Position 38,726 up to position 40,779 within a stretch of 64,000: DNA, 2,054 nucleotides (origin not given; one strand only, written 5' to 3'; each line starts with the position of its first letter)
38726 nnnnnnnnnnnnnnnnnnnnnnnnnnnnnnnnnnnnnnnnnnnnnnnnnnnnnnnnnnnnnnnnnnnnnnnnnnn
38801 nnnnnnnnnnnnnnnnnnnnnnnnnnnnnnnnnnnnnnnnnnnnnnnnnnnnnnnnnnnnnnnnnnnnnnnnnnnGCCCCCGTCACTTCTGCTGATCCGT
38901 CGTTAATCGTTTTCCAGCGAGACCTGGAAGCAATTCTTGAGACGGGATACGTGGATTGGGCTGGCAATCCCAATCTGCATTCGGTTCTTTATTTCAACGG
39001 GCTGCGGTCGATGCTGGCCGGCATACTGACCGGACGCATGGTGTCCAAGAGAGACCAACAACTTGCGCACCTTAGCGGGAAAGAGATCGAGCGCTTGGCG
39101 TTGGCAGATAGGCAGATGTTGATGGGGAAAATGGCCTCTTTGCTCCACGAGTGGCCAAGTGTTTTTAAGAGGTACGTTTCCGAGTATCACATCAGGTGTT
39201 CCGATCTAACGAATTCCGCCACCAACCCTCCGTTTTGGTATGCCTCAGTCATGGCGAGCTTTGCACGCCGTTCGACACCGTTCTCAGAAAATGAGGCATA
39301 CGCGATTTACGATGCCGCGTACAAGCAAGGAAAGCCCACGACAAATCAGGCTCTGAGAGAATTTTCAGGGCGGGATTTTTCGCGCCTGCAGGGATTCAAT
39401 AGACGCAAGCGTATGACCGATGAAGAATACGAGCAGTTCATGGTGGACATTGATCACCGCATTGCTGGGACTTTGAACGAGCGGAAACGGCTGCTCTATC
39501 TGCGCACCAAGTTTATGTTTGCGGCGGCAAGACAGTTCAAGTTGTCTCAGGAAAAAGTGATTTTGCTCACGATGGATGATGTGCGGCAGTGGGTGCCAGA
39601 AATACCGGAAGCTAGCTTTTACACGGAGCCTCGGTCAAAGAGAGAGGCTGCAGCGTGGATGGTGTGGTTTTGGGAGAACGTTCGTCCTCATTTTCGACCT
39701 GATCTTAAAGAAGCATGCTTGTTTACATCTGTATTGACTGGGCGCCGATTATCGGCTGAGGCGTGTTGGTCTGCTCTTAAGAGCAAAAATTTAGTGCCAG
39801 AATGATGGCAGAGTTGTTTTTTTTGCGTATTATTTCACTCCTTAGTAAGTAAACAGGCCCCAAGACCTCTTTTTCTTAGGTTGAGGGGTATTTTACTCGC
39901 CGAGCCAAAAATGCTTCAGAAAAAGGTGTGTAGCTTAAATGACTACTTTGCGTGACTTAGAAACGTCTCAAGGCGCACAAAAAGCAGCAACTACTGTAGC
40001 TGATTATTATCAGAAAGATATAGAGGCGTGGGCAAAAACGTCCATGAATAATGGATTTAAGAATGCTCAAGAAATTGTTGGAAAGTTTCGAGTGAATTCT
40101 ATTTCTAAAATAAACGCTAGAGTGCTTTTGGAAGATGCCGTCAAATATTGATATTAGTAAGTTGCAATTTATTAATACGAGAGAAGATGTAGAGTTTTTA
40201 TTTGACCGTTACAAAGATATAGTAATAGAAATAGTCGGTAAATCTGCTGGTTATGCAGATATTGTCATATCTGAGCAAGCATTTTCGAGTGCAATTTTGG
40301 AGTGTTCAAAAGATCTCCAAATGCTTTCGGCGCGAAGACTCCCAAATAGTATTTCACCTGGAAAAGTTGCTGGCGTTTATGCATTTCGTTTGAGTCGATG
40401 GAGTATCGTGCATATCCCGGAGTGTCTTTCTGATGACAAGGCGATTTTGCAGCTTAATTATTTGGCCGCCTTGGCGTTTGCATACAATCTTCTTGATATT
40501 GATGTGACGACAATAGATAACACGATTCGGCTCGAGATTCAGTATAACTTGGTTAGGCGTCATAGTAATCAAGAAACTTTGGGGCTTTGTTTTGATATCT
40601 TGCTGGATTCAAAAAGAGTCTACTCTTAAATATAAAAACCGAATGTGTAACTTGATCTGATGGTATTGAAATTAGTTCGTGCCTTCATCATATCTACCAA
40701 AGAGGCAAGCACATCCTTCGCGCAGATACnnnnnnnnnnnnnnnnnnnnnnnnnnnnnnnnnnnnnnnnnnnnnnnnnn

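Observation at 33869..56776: A 21.4-kb Tn7-like transposon inserted in-frame into comM with a 5-bp GGCGG duplication.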

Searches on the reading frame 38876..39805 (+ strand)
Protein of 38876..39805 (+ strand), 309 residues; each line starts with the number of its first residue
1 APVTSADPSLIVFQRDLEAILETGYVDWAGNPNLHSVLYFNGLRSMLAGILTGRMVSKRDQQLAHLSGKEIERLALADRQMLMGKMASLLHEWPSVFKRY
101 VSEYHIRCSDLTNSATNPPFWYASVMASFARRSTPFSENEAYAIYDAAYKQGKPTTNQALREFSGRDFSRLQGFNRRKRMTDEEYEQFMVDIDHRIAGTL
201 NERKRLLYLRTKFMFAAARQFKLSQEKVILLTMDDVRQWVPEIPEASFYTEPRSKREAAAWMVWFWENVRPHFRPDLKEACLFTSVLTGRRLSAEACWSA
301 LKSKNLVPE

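Call 50: search_protein_families(library=pfam, proteins=[window:38876-39805:+], max_evalue=5)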
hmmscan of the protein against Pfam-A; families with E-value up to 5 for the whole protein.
window:38876-39805:+ (309 aa): 1 family
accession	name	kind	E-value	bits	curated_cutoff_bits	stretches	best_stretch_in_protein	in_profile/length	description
PF16877.10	DUF5078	-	0.011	16.6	27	1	90-146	25-78/118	Domain of unknown function (DUF5078)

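Call 61: predict_structure(alignment_id=A3)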
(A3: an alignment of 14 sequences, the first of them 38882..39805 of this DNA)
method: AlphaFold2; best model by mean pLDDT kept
length: 307 residues; sequences in the alignment: 14
mean_pLDDT: 77.4   pTM: 0.45
mean pLDDT of the five models: 77.4, 76.1, 75.2, 75.0, 74.0
residues with pLDDT >= 90: 91; 70-90: 125; 50-70: 64; < 50: 27
segments of 3 or more residues with pLDDT < 50: 1-3, 22-27, 54-56, 170-174, 301-307
pLDDT, mean of each block of 10 residues (from residue 1): 59 61 46 66 82 57 74 83 86 87 77 70 70 63 74 77 64 59 89 92 93 93 89 96 92 96 96 94 90 68 46
secondary structure, 60 per line:
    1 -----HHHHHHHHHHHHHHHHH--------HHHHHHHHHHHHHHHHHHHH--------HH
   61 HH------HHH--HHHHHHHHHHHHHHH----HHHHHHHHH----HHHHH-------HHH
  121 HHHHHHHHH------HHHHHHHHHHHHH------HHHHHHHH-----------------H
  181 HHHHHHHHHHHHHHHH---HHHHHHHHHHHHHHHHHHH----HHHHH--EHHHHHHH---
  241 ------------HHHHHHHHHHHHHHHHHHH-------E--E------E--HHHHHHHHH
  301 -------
elements in order: H6-22 H31-50 H59-62 H74-88 H93-101 H106-110 H118-129 H136-148 H155-162 H180-196 H200-218 H223-227 H231-237 H253-271 H292-300

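Call 87: search_solved_structures(query=A3, max_evalue=10, show_alignments=3)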
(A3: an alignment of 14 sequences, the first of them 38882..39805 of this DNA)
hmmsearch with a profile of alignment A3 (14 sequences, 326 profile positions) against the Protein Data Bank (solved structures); distinct sequences matched with E-value up to 10: 3.
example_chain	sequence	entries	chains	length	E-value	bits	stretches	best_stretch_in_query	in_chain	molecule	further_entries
1a0p_A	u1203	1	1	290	0.0029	19.9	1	209-304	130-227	SITE-SPECIFIC RECOMBINASE XERD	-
5dcf_A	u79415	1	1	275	0.0034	19.7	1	210-304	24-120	Tyrosine recombinase XerD,DNA translocase FtsK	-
1r48_A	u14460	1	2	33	0.72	12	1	183-208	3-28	Proline/betaine transporter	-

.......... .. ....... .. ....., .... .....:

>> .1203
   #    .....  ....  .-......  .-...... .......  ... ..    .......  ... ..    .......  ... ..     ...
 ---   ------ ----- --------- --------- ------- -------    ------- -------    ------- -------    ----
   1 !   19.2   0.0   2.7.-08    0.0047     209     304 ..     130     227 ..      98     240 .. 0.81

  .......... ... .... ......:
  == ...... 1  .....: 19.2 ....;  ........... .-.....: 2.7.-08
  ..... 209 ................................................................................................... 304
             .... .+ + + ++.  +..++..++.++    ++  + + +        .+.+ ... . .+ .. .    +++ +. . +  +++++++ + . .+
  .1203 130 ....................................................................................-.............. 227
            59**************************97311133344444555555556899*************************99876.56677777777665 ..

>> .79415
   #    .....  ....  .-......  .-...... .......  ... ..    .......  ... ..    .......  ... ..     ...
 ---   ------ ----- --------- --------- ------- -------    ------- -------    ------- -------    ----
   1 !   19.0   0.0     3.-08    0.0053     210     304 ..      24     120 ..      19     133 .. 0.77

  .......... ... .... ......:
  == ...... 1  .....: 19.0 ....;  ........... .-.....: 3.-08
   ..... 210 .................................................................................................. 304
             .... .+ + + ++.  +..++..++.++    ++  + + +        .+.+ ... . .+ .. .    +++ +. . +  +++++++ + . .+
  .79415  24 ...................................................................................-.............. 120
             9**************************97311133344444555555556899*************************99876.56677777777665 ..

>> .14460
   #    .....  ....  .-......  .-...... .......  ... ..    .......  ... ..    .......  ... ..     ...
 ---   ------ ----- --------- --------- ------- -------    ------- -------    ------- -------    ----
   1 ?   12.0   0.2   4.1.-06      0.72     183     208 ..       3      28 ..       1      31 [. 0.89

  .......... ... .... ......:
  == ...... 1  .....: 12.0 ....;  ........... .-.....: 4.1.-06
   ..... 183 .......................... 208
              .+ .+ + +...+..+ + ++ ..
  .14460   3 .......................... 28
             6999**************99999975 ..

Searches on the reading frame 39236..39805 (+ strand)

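Call 50: search_protein_families(library=pfam, proteins=[window:39236-39805:+], max_evalue=5)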
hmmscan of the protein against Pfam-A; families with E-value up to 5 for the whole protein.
window:39236-39805:+ (189 aa): 1 family
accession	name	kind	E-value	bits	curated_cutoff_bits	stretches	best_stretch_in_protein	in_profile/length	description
PF17562.7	Styelin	-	0.13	13.1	27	1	60-74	35-49/59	Styelin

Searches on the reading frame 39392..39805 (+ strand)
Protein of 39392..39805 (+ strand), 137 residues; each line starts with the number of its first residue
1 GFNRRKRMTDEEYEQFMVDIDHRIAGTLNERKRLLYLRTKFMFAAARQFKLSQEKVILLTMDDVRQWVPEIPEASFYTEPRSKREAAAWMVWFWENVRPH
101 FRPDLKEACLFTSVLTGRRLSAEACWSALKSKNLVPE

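Call 109: search_protein_representatives(alignment_id=A5)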
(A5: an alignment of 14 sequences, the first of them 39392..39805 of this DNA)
Query: 14 sequences, 153 profile positions. Proteins with E-value up to 0.001 (for the whole library): 130; up to 1e-10: 87; up to 1e-30: 28. The best 130 are listed.
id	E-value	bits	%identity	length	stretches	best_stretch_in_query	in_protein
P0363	2.3e-56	206.1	-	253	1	5-149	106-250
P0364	8.4e-52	191.3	-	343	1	3-150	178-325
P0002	4.0e-50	185.9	-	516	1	2-130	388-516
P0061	4.2e-50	185.8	-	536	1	3-150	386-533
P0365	1.7e-49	183.9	-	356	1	2-148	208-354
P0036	2.1e-49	183.5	-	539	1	4-150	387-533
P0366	1.1e-48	181.2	-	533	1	7-150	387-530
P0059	2.0e-45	170.6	-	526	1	2-150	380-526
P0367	2.7e-44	167.0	-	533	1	2-150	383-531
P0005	2.5e-41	157.3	-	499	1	2-131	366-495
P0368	1.2e-39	151.8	-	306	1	8-150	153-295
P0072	1.4e-39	151.6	-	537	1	3-150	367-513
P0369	4.4e-38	146.8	-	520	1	7-148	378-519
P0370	5.6e-38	146.4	-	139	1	36-149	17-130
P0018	2.2e-37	144.5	-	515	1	5-148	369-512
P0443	2.0e-08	50.5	-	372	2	75-138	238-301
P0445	9.7e-08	48.3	-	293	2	93-150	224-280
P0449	7.0e-07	45.5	-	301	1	37-143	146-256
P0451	9.1e-07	45.1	-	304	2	110-150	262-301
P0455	6.2e-06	42.4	-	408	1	2-138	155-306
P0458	6.6e-06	42.3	-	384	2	74-140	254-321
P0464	2.0e-05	40.8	-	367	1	8-142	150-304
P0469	9.5e-05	38.5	-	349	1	36-141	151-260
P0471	1.8e-04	37.7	-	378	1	5-138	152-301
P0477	5.3e-04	36.1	-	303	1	41-145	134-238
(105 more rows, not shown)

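Call 110: search_protein_families(library=pfam, proteins=[P0443, P0445, P0449, P0451, P0455, P0458, P0464, P0469, P0471, P0477], max_evalue=0.001)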
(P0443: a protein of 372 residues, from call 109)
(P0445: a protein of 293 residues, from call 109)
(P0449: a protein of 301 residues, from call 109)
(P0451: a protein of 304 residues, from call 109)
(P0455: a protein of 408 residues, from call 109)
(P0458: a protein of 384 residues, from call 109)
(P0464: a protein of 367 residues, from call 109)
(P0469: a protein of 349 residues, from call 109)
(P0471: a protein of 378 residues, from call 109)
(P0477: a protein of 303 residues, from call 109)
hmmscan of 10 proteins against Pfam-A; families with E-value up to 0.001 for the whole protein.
P0443 (372 aa): 2 families
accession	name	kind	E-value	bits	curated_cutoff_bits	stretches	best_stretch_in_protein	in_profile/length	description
PF00589.27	Phage_integrase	-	7.2e-17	62.1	27.1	1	154-349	6-171/172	Phage integrase family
PF13495.12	Phage_int_SAM_4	-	0.00012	22.9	27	1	55-105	24-75/85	Phage integrase, N-terminal SAM-like domain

P0445 (293 aa): 0 families

P0449 (301 aa): 2 families
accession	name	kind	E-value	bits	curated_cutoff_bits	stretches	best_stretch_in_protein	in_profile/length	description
PF00589.27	Phage_integrase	-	2.1e-41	142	27.1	1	126-298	2-170/172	Phage integrase family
PF13495.12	Phage_int_SAM_4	-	0.00017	22.3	27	1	16-96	1-72/85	Phage integrase, N-terminal SAM-like domain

P0451 (304 aa): 0 families

P0455 (408 aa): 1 family
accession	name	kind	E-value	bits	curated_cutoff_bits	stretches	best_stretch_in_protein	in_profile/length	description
PF00589.27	Phage_integrase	-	1.6e-22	80.6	27.1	1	164-354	6-170/172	Phage integrase family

P0458 (384 aa): 1 family
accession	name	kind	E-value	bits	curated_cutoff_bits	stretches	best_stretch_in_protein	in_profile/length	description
PF00589.27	Phage_integrase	-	3.1e-14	53.6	27.1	1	200-364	22-168/172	Phage integrase family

P0464 (367 aa): 2 families
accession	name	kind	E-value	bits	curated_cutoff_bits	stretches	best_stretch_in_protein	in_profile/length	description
PF00589.27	Phage_integrase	-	2.5e-12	47.4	27.1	1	181-342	22-165/172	Phage integrase family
PF13495.12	Phage_int_SAM_4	-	0.00089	20.1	27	0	42-109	12-80/85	Phage integrase, N-terminal SAM-like domain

P0469 (349 aa): 2 families
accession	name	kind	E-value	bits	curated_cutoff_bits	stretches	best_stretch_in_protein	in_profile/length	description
PF00589.27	Phage_integrase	-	2.5e-38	132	27.1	1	132-305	3-171/172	Phage integrase family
PF13495.12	Phage_int_SAM_4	-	1e-06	29.5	27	1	19-110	1-83/85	Phage integrase, N-terminal SAM-like domain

P0471 (378 aa): 1 family
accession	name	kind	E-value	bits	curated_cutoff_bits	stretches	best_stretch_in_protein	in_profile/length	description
PF00589.27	Phage_integrase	-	2.2e-19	70.3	27.1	1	188-347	23-168/172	Phage integrase family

P0477 (303 aa): 4 families
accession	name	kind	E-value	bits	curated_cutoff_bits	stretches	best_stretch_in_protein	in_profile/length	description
PF00589.27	Phage_integrase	-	1.4e-43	149.1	27.1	1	107-278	3-170/172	Phage integrase family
PF02899.23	Phage_int_SAM_1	-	3.9e-07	30.7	22.3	1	5-81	2-81/83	Phage integrase, N-terminal SAM-like domain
PF13495.12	Phage_int_SAM_4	-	0.00025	21.8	27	0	8-80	6-79/85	Phage integrase, N-terminal SAM-like domain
PF13102.12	Phage_int_SAM_5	-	0.00027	21.7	22.3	0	48-90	51-93/98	Phage integrase SAM-like domain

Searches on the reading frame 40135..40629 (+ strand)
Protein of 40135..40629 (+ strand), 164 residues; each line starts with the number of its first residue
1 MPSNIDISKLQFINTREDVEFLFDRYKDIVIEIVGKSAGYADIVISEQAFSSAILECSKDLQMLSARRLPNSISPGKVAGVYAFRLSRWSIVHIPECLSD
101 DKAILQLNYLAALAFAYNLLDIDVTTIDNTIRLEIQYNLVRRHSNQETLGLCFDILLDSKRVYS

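Call 5: search_protein_families(library=pfam, proteins=[window:40135-40629:+], max_evalue=0.01)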
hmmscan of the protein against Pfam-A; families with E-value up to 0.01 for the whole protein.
window:40135-40629:+ (164 aa): 0 families

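Call 10: search_protein_families(library=padloc, proteins=[window:40135-40629:+], max_evalue=0.01)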
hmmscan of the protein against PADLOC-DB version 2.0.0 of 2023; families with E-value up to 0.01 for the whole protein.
window:40135-40629:+ (164 aa): 0 families

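Call 19: search_protein_families(library=ncbifam, proteins=[window:40135-40629:+], max_evalue=0.01)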
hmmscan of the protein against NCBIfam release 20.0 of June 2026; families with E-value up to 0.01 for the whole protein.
window:40135-40629:+ (164 aa): 0 families
